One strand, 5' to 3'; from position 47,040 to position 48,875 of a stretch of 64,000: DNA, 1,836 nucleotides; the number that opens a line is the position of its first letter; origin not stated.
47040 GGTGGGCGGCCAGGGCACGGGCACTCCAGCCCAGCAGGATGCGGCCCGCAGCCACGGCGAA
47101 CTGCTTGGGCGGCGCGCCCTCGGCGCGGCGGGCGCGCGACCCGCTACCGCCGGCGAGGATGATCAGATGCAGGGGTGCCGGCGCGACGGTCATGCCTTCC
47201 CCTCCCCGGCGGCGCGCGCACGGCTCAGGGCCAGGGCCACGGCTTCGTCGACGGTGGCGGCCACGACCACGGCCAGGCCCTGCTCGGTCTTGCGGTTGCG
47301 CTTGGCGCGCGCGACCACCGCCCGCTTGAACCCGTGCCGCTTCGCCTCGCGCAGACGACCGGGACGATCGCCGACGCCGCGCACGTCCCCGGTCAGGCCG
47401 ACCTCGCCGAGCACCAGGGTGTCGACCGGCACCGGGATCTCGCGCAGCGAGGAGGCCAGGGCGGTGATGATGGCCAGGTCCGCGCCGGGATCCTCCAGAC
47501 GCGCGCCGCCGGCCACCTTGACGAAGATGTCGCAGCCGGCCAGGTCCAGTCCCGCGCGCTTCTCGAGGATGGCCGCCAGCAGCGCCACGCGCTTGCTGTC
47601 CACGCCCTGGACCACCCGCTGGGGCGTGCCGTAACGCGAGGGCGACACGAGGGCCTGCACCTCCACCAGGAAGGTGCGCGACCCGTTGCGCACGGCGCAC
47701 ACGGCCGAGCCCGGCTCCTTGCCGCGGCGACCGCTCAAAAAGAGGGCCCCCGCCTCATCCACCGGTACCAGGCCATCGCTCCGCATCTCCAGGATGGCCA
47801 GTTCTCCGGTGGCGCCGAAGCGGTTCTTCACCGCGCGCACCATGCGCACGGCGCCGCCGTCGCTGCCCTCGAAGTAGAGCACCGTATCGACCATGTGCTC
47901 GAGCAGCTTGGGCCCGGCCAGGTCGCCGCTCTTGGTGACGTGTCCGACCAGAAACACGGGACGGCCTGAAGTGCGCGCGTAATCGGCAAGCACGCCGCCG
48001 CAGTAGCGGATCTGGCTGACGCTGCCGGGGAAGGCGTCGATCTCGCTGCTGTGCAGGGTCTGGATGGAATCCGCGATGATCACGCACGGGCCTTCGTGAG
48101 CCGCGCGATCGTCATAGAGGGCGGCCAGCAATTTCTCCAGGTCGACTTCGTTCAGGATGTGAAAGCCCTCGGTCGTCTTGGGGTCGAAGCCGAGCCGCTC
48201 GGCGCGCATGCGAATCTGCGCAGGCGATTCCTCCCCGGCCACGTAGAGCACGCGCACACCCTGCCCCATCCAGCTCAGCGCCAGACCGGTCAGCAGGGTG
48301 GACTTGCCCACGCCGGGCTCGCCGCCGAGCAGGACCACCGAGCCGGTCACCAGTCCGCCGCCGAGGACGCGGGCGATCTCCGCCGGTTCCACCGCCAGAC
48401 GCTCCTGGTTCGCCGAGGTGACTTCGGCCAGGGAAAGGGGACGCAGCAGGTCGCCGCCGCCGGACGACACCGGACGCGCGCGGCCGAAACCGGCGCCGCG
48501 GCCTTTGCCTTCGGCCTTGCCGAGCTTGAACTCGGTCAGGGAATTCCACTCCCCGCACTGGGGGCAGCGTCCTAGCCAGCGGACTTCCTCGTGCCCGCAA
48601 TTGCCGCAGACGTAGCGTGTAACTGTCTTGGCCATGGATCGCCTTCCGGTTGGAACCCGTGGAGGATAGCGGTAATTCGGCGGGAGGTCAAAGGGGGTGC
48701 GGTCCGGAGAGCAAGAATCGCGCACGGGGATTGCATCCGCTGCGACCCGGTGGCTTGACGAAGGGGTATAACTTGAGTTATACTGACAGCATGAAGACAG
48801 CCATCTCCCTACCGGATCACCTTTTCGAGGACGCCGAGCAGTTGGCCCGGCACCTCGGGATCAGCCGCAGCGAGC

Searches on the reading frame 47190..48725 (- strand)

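Call 9: search_protein_families(library=pfam, proteins=[window:47190-48725:-])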
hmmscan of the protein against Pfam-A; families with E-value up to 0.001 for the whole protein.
window:47190-48725:- (511 aa): 9 families
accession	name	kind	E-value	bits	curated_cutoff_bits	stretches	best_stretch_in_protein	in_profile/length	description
PF13481.12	AAA_25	-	1.7e-14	54.3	27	1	108-268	13-195/195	AAA domain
PF18073.7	Zn_ribbon_LapB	-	1.1e-11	44.6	25.7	1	38-65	1-28/28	Rubredoxin metal binding domain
PF06745.19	ATPase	-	6.4e-09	35.9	26.6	1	119-188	10-80/231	KaiC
PF05362.19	Lon_C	-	1.2e-06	28.7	21.1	1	398-499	94-202/205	Lon protease (S16) C-terminal proteolytic domain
PF13541.12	ChlI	-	4.1e-05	23.9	27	1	389-473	35-119/121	Subunit ChlI of Mg-chelatase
PF20720.3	nSTAND3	-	6e-05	23.2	27.2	1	129-166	18-52/155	Novel STAND NTPase 3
PF13401.12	AAA_22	-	8e-05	23.4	27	1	129-261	6-122/130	AAA domain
PF13604.12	AAA_30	-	8.5e-05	22.8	27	1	129-189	19-77/191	AAA domain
PF13191.12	AAA_16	-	0.00011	23.2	32.6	1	128-228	24-148/167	AAA ATPase domain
